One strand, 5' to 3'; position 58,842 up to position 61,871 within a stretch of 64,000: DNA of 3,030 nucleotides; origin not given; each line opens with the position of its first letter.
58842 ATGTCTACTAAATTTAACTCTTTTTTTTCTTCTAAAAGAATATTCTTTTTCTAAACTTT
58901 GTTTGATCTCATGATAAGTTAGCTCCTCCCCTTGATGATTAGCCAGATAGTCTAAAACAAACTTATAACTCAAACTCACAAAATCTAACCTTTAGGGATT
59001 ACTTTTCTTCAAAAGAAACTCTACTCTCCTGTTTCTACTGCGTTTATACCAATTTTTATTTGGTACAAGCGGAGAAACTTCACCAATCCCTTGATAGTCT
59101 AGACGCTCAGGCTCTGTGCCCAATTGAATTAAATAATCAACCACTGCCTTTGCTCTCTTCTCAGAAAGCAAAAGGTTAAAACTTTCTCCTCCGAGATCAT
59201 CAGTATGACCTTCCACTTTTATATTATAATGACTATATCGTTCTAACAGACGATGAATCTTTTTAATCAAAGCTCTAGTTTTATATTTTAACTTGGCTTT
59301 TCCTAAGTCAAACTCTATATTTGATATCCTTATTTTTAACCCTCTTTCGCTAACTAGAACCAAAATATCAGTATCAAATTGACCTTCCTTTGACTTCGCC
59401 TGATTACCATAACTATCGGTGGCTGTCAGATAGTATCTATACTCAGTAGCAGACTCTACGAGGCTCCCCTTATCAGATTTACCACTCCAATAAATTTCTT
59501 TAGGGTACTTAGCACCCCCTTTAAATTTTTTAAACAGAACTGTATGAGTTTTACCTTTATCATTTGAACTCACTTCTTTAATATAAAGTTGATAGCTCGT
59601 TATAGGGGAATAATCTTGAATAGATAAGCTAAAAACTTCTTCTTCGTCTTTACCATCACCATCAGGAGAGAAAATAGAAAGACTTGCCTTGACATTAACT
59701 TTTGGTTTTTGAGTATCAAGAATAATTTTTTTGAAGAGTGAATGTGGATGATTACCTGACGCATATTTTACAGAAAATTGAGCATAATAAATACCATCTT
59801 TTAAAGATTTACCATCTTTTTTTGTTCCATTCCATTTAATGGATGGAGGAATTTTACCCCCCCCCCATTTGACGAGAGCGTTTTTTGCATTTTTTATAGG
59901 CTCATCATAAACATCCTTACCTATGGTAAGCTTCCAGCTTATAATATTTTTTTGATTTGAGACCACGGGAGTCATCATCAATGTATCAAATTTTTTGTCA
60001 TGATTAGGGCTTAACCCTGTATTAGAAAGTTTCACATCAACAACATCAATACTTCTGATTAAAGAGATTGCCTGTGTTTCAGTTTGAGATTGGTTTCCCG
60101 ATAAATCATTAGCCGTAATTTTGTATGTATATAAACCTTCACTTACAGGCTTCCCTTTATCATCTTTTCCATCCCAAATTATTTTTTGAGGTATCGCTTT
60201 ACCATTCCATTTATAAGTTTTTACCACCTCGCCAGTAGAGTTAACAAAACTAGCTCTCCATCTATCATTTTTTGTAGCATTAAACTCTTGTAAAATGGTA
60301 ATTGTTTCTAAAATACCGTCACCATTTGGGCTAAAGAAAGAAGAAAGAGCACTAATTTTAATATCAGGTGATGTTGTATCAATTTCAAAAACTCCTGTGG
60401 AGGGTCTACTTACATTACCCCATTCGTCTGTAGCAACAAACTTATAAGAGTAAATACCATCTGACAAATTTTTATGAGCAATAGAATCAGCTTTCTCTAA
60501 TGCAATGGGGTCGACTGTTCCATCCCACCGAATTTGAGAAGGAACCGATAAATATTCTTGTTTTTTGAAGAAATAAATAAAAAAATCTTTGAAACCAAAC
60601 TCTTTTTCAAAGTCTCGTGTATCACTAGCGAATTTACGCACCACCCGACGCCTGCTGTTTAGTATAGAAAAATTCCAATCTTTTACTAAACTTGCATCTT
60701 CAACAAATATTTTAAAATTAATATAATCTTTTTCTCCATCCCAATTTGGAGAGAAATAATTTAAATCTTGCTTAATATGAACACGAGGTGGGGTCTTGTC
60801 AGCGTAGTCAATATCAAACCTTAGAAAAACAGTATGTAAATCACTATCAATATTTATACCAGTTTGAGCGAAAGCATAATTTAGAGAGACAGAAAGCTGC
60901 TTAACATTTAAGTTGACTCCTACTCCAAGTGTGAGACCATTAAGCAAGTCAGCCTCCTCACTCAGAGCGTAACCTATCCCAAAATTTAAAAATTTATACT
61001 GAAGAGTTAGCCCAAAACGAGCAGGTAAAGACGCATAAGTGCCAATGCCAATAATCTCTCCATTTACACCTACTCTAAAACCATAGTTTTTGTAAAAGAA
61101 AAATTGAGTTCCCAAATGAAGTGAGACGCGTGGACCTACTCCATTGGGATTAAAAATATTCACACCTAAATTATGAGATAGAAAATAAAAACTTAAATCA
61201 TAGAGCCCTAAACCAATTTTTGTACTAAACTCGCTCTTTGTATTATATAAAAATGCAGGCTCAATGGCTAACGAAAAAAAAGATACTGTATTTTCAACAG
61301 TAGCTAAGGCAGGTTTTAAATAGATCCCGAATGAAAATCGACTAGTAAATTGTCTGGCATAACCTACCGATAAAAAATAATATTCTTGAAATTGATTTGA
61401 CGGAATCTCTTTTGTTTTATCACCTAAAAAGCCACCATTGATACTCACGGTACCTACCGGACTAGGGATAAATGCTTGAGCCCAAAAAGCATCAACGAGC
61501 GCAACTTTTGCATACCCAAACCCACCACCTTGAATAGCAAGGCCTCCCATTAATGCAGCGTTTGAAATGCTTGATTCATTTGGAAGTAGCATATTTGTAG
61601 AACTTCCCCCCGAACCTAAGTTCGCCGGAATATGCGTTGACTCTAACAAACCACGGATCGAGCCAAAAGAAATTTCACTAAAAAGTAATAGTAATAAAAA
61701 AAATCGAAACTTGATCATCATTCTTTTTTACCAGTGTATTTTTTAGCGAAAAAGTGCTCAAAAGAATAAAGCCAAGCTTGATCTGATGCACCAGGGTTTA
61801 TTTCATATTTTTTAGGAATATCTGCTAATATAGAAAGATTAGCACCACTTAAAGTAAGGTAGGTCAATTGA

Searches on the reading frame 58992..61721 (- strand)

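Call 7: search_protein_families(library=pfam, proteins=[window:58992-61721:-], max_evalue=0.01)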
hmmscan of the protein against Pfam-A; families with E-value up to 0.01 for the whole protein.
window:58992-61721:- (909 aa): 5 families
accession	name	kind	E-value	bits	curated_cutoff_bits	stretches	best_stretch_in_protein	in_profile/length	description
PF00691.25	OmpA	-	1.8e-18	67.1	27.2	1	804-898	2-98/98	OmpA family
PF13860.13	FlgD_ig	-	2.2e-10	40.8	27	1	494-538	31-76/79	FlgD Ig-like domain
PF19077.6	Big_13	-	2.5e-10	41.2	27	1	416-449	69-102/102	Bacterial Ig-like domain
PF13585.12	CHU_C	-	3.5e-09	37.1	27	1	460-545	4-77/86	CHU_C Type IX secretion signal domain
PF12245.14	Big_3_2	-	0.0022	18.6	23.3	0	688-782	27-118/122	Bacterial Ig-like domain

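Call 8: search_protein_families(library=ncbifam, proteins=[window:58992-61721:-], max_evalue=0.01)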
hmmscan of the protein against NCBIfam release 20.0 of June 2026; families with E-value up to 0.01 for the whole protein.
window:58992-61721:- (909 aa): 46 families (the best 25 are shown)
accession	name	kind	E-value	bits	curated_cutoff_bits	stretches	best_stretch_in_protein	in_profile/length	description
NF053608.1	Lsa66_OmpA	equivalog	8.8e-79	265.4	700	1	316-904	21-579/581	fibronectin-binding adhesin Lsa66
NF053611.1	YiaD_Gzip_OmpA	equivalog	3e-28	98.9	175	1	778-903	78-205/206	YiaD family glycine zipper/OmpA-like lipoprotein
NF053612.1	anchor_PA1041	equivalog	9.1e-22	78.1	250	1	800-904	131-235/236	PA1041 family peptidoglycan-binding anchor lipoprotein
NF053585.1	OMP_LP_YfiB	equivalog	2.6e-20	72.9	128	1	801-903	57-159/163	outer membrane lipoprotein YfiB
NF053613.1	OMP_toxin_LptF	equivalog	1.3e-19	70.8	400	1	790-904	131-245/256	lipotoxin F family OmpA-related lipoprotein LptF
TIGR02802.1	Pal_lipo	equivalog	3.7e-18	65.5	125.35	1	802-903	2-103/104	peptidoglycan-associated lipoprotein Pal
NF006508.0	PRK08944.1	subfamily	8.8e-18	64.6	259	1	785-908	163-291/304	MotB family protein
NF006541.1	PRK09038.1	equivalog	4.8e-17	62.4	283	1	786-906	126-250/253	flagellar motor protein MotD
TIGR03350.1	type_VI_ompA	equivalog_domain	5e-17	62.1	139.8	1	796-903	25-136/137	type VI secretion system protein TssL, long form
NF045787.1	OmpABordt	equivalog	9.3e-17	61.3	200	1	803-902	88-187/194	outer membrane protein OmpA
NF052230.1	T9SS_PorE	exception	4.2e-16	58.4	600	1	791-891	506-606/648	PorE family type IX secretion system protein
NF053607.1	CHU_0125_OmpA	equivalog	3.6e-15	55.5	620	1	777-902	508-634/639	CHU_0125 family OmpA-like outer membrane integrity protein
NF005831.1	PRK07734.1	equivalog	3e-13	50.1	301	1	779-904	117-248/250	flagellar motor protein MotB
NF033763.1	exchanger_TraB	exception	3.1e-13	48.6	700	1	825-904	418-497/522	outer membrane exchange protein TraB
NF007804.1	PRK10510.1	equivalog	3.6e-13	49.4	307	1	800-904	112-216/219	OmpA family lipoprotein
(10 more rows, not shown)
